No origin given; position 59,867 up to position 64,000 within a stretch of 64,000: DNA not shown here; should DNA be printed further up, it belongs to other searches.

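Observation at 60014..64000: GLUG beta-helix protein fused to a C-terminal CHAP peptidoglycan hydrolase domain (N-terminus outside the window)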

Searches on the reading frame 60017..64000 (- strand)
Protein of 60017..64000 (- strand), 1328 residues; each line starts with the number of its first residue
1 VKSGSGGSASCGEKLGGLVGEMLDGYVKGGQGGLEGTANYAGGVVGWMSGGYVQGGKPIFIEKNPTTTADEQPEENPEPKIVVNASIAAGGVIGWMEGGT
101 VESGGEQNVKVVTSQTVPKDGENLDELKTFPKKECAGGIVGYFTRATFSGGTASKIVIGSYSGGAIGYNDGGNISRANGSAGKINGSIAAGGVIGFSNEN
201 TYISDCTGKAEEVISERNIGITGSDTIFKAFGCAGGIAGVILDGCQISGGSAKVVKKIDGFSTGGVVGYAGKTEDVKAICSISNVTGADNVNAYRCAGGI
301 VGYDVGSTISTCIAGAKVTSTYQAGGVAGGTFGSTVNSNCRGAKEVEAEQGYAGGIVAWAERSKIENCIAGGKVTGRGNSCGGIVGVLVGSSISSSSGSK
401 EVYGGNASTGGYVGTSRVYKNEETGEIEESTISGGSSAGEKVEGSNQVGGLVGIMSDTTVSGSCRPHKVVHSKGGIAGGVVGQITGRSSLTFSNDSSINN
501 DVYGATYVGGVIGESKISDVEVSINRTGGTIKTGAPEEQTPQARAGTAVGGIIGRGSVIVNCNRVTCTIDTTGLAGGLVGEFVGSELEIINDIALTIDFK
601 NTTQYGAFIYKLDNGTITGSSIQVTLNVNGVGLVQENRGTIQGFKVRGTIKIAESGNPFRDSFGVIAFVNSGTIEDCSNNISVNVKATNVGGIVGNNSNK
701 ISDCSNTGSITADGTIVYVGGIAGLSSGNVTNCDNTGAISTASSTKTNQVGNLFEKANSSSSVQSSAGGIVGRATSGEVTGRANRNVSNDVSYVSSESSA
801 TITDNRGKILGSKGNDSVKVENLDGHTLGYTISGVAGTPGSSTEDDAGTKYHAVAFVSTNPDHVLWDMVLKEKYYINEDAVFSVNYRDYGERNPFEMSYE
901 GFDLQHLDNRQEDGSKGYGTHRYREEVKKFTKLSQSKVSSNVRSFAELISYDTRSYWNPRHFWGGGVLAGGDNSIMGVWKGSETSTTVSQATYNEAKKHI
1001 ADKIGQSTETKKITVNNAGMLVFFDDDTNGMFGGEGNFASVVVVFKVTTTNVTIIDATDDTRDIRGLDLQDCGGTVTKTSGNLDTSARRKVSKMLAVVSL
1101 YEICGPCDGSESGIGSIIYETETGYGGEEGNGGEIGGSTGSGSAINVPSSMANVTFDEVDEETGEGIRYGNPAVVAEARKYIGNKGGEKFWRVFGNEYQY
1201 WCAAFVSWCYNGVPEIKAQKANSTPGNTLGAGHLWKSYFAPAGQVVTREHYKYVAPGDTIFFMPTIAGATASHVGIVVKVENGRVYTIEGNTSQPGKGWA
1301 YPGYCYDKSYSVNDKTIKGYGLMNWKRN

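Call 5: search_protein_families(library=pfam, proteins=[window:60017-64000:-], max_evalue=0.1)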
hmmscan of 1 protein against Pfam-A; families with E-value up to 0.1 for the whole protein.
window:60017-64000:- (1328 aa): 3 families
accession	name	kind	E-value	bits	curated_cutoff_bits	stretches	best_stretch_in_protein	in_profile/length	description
PF05257.22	CHAP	-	1.4e-09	38.7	26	1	1196-1291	4-81/81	CHAP domain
PF07581.17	Glug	-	2.7e-05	24.7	20.5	2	687-711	2-28/28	The GLUG motif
PF01269.23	Fibrillarin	-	0.079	12.5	27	0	1250-1289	65-103/227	Fibrillarin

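Call 6: search_protein_families(library=ncbifam, proteins=[window:60017-64000:-], max_evalue=0.1)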
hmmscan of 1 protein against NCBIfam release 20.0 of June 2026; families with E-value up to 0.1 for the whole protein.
window:60017-64000:- (1328 aa): 0 families

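Call 8: find_homologous_proteins(query=window:60017-64000:-)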
Query window:60017-64000:- (1328 aa): 111 proteins with E <= 0.001 among 8000 candidates.
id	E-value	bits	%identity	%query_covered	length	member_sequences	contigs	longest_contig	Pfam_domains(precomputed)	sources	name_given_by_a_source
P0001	1.2e-29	121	31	9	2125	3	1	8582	PF05342.20,PF07581.18,PF04410.21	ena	-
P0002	1.7e-23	101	30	33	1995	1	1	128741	PF09479.17,PF07581.18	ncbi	-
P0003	3.5e-22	96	36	9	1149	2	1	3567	PF07581.18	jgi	-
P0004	3.9e-20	90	29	17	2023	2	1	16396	PF18998.7,PF07581.18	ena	-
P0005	2.9e-19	87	42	6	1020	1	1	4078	PF07581.18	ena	-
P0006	2.7e-18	84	34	14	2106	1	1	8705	PF00404.25,PF07523.19,PF07581.18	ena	-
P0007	2.4e-15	74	31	30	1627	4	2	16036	PF09479.17,PF07581.18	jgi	-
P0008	8.0e-15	72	37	7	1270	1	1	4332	PF07581.18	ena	-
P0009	4.3e-14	70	37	8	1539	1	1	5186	PF07581.18,PF00395.26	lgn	-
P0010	5.0e-14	69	26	20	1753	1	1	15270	PF05342.20,PF18962.8,PF07581.18,PF05345.19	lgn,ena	-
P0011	2.8e-13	67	32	8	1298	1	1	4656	PF07581.18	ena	-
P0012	3.8e-13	66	26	44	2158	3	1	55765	PF07581.18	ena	-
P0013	8.2e-13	65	34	17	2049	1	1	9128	PF17963.8,PF07581.18,PF00395.26,PF05345.19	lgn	-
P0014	2.0e-12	64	28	43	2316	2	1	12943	PF20384.4,PF00404.25,PF07523.19,PF00963.25,PF07581.18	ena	-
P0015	3.2e-12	63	30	29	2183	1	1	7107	PF09479.17,PF07581.18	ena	-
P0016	4.2e-12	63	46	4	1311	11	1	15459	PF00404.25,PF21461.4,PF07581.18,PF02368.25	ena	-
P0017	6.1e-12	62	29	41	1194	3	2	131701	PF09479.17,PF07581.18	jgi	-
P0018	1.6e-11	61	30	33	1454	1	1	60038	PF07581.18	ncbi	-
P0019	1.7e-11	61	38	9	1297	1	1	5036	PF09479.17,PF07581.18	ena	-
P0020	6.0e-11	59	46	4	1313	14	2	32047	PF00404.25,PF21461.4,PF07581.18,PF02368.25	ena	-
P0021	1.0e-10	58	37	12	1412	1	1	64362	PF07581.18,PF02368.25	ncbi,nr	ncbi:MAG: GLUG motif-containing protein [Clostridia bacterium]|nr:GLUG motif-containing protein [Clo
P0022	1.1e-9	55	32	13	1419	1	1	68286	PF07581.18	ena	-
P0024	2.2e-9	54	37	5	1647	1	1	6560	PF13306.13,PF07581.18,PF13855.13,PF23952.2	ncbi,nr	ncbi:MAG: leucine-rich repeat domain-containing protein, partial [Clostridia bacterium]|nr:leucine-r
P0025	5.1e-9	53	33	9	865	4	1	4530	PF07581.18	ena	-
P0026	8.4e-9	52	29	23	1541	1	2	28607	PF09479.17,PF07581.18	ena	-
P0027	1.3e-8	51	31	18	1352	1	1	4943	PF07581.18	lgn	-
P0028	1.7e-8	51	32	8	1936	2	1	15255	PF05342.20,PF07581.18,PF00041.28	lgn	-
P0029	2.9e-8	50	31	9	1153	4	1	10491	PF05342.20,PF18962.8,PF07581.18,PF13860.13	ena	-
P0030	6.3e-8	49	25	27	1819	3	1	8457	PF09603.16,PF07581.18,PF13620.13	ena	-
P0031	7.1e-8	49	33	13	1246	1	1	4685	PF07581.18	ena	-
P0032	7.9e-8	49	26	48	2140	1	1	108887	PF03382.21,PF07581.18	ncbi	-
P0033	1.1e-7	48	36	10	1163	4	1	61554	PF07581.18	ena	-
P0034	1.3e-7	48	25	12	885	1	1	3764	PF07581.18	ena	-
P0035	1.3e-7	48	31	13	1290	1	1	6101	PF13715.13,PF07581.18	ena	-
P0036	1.6e-7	48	30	6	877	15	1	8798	PF07581.18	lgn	-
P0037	1.7e-7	48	30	5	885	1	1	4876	PF07581.18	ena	-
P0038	2.0e-7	48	25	39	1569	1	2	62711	PF09479.17,PF07581.18,PF22359.3,PF00395.26,PF02368.25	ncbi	-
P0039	2.0e-7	48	35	6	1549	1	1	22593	PF07581.18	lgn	-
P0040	2.6e-7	47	31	12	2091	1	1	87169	PF13306.13,PF07581.18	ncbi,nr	ncbi:MAG: GLUG motif-containing protein [Clostridia bacterium]|nr:GLUG motif-containing protein [Clo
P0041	2.6e-7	47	39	9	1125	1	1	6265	PF00404.25,PF07581.18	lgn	-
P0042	2.8e-7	47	31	6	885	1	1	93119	PF07581.18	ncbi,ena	-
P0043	3.2e-7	47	37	8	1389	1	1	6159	PF00404.25,PF07523.19,PF07581.18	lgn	-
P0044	3.3e-7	47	32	6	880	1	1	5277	PF07581.18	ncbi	-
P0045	3.4e-7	47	31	6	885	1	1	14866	PF07581.18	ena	-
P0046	3.6e-7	47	28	20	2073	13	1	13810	PF00404.25,PF07581.18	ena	-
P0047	5.1e-7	46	31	6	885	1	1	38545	PF07581.18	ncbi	-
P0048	5.2e-7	46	29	20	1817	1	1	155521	PF18676.7,PF07581.18,PF00395.26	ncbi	-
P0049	6.4e-7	46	43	6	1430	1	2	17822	PF07581.18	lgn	-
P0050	7.1e-7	46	31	15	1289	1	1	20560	PF07581.18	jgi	-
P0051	7.9e-7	46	30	19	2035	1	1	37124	PF07581.18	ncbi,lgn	-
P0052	8.2e-7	45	31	6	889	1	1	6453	PF07581.18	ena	-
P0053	9.3e-7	45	30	9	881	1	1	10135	PF07581.18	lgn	-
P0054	1.4e-6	45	31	6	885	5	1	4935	PF07581.18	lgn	-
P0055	1.6e-6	45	31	9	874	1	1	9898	PF07581.18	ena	-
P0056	1.7e-6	44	31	6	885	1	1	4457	PF07581.18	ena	-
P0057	1.8e-6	44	32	6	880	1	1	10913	PF07581.18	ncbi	-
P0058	2.2e-6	44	31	10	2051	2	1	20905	PF07581.18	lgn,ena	-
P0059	2.6e-6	44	35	7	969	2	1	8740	PF07581.18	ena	-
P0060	2.9e-6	44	27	42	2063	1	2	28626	PF17963.8,PF17803.8,PF07581.18,PF05345.19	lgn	-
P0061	6.4e-6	43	38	9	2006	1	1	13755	PF07581.18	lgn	-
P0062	6.9e-6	42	27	56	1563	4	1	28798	PF07581.18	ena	-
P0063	7.3e-6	42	28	16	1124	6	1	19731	PF13287.13,PF13290.14,PF07581.18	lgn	-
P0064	8.5e-6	42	33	10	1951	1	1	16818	PF09479.17,PF07581.18,PF07833.17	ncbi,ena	-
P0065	1.0e-5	42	40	5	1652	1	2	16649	PF07581.18,PF00395.26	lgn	-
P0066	1.1e-5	42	32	9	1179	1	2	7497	PF07581.18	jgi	-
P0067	1.3e-5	41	36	8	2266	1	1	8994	PF07523.19,PF07581.18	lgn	-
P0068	1.6e-5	41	32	10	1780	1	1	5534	PF07581.18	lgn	-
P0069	1.6e-5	41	43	5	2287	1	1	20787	PF07581.18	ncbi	-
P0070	1.7e-5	41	32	14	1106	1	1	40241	PF09479.17,PF07581.18,PF07833.17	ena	-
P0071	2.0e-5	41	28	27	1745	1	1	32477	PF00404.25,PF07581.18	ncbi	-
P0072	2.3e-5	41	40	6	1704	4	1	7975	PF18998.7,PF07581.18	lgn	-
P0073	2.3e-5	41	31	17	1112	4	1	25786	PF18962.8,PF07581.18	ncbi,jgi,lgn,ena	ncbi:MAG: GLUG motif-containing protein [Candidatus Cloacimonadia bacterium]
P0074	2.5e-5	41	29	17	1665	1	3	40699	PF07581.18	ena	-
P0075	3.3e-5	40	31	5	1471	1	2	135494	PF09479.17,PF07581.18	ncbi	-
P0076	3.4e-5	40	31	5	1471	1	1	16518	PF09479.17,PF07581.18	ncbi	-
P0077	4.3e-5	40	38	9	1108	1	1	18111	PF18998.7,PF07581.18,PF00395.26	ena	-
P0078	4.9e-5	40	33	8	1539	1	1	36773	PF09479.17,PF07581.18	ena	-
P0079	5.4e-5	39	24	31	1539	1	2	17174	PF09479.17,PF07581.18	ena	-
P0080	5.5e-5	39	33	8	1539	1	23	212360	PF09479.17,PF07581.18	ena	-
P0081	5.5e-5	39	33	8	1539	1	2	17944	PF09479.17,PF07581.18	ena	-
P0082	5.9e-5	39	27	33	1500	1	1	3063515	PF07581.18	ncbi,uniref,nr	ncbi:GLUG motif-containing protein [Halorubrum sp. 2020YC2]|uniref:GLUG motif-containing protein n=1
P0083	6.0e-5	39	33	8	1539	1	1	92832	PF09479.17,PF07581.18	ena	-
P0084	6.2e-5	39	33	15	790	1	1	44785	PF09479.17,PF07581.18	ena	-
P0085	6.9e-5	39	32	12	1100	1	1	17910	PF11887.14,PF07581.18,PF07889.18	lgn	-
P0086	9.6e-5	39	33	8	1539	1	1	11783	PF09479.17,PF07581.18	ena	-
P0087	1.1e-4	38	35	12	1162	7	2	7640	PF04513.18,PF07581.18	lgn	-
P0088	1.2e-4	38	28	27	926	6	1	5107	PF07581.18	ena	-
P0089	1.6e-4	38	33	8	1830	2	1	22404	PF07523.19,PF07581.18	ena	-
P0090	1.7e-4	38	28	27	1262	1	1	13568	PF00404.25,PF21461.4,PF07581.18,PF02368.25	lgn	-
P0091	1.7e-4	38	27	11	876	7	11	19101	PF07581.18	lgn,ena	-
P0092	1.9e-4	38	27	41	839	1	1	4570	PF07581.18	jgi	jgi:hypothetical protein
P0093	2.2e-4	37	29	20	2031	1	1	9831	PF07581.18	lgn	-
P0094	2.7e-4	37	31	29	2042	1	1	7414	PF00404.25,PF07581.18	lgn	-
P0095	2.8e-4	37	37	6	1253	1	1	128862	PF00404.25,PF21461.4,PF07581.18,PF02368.25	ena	-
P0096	3.5e-4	37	32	21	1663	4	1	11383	PF07581.18,PF02368.25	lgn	-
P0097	3.8e-4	37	31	5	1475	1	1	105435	PF09479.17,PF07581.18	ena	-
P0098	4.1e-4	37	37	7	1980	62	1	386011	PF07581.18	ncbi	-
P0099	4.5e-4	36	28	6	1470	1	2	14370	PF09479.17,PF07581.18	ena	-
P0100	5.2e-4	36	29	12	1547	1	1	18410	PF09479.17,PF07581.18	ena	-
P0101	5.2e-4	36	31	5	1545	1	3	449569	PF09479.17,PF07581.18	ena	-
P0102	5.4e-4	36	26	57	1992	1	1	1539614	PF07581.18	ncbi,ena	-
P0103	6.0e-4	36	31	5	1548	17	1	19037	PF09479.17,PF07581.18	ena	-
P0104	6.1e-4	36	31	5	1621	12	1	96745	PF09479.17,PF07581.18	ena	-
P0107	7.6e-4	36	42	6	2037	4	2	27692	PF07581.18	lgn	-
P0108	7.8e-4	36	49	6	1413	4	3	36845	PF07581.18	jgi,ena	-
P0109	7.8e-4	36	31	5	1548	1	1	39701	PF09479.17,PF07581.18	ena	-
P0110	8.5e-4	36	33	8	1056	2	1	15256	PF04513.18,PF07581.18,PF07889.18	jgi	-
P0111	8.7e-4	35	28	6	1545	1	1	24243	PF09479.17,PF07581.18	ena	-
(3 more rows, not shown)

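Call 9: find_related_loci(query=window:60017-64000:-, collection=genome_contigs, flank=10000)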
Query window:60017-64000:- (1328 aa) in genome_contigs; peptide patterns used: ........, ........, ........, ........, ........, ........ (x = any residue, [..] = any of these).
149 stretches matched a pattern, but none encodes a relative of the query by tblastn (E <= 1e-3).

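Call 16: find_related_loci(query=window:60017-64000:-, collection=metagenome_contigs, flank=10000)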
Query window:60017-64000:- (1328 aa) in metagenome_contigs; peptide patterns used: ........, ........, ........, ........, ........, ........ (x = any residue, [..] = any of these).
295 stretches matched a pattern, but none encodes a relative of the query by tblastn (E <= 1e-3).

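Call 17: find_related_loci(query=window:60017-64000:-, collection=viral_contigs, flank=10000)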
Query window:60017-64000:- (1328 aa) in viral_contigs; peptide patterns used: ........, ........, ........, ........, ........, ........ (x = any residue, [..] = any of these).
49 stretches matched a pattern, but none encodes a relative of the query by tblastn (E <= 1e-3).

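Call 33: search_protein_families(library=phrogs, proteins=[window:60017-64000:-], max_evalue=0.01)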
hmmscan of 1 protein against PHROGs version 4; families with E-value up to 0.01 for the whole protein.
window:60017-64000:- (1328 aa): 1 family
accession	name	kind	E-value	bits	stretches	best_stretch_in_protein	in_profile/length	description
phrog_9589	-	lysis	6.7e-10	40.3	1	1197-1322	46-154/281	endolysin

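Call 50: find_encoding_contigs(protein=P0002, flank=10000, max_places=1)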
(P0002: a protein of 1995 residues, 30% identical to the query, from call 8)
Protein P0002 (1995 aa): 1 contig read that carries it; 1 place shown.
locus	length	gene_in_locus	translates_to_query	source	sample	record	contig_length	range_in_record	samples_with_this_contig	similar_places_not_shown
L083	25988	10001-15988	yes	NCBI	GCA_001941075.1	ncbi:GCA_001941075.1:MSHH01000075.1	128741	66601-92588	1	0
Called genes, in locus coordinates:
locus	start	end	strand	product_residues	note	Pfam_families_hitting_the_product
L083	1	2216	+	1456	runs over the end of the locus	PF00370:FGGY_N (faint), PF01548:DEDD_Tnp_IS110 (faint), PF01869:BcrAD_BadFG, PF02782:FGGY_C (faint), PF09989:DUF2229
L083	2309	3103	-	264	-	PF01553:Acyltransferase (weak)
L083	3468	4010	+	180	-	PF04014:MazE_antitoxin, PF15714:SpoVT_C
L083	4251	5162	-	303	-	PF00126:HTH_1, PF03466:LysR_substrate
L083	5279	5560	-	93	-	-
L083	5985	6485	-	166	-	PF01202:SKI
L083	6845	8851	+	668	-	PF02922:CBM_48, PF00128:Alpha-amylase, PF02806:Alpha-amylase_C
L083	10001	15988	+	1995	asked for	PF07581:Glug (faint), PF09479:Flg_new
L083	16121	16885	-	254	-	PF01738:DLH, PF02129:Peptidase_S15, PF12146:Hydrolase_4, PF00326:Peptidase_S9 (faint), PF03959:FSH1 (faint), PF05448:AXE1 (weak), PF00561:Abhydrolase_1 (weak)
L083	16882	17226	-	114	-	-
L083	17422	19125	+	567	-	PF02463:SMC_N, PF13476:AAA_23, PF13555:AAA_29 (faint)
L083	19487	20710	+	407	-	PF00579:tRNA-synt_1b, PF01479:S4 (faint), PF22421:SYY_C-terminal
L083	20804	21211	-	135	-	PF02823:ATP-synt_DE_N, PF00401:ATP-synt_DE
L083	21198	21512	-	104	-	PF22919:ATP-synt_VA_C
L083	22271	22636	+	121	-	-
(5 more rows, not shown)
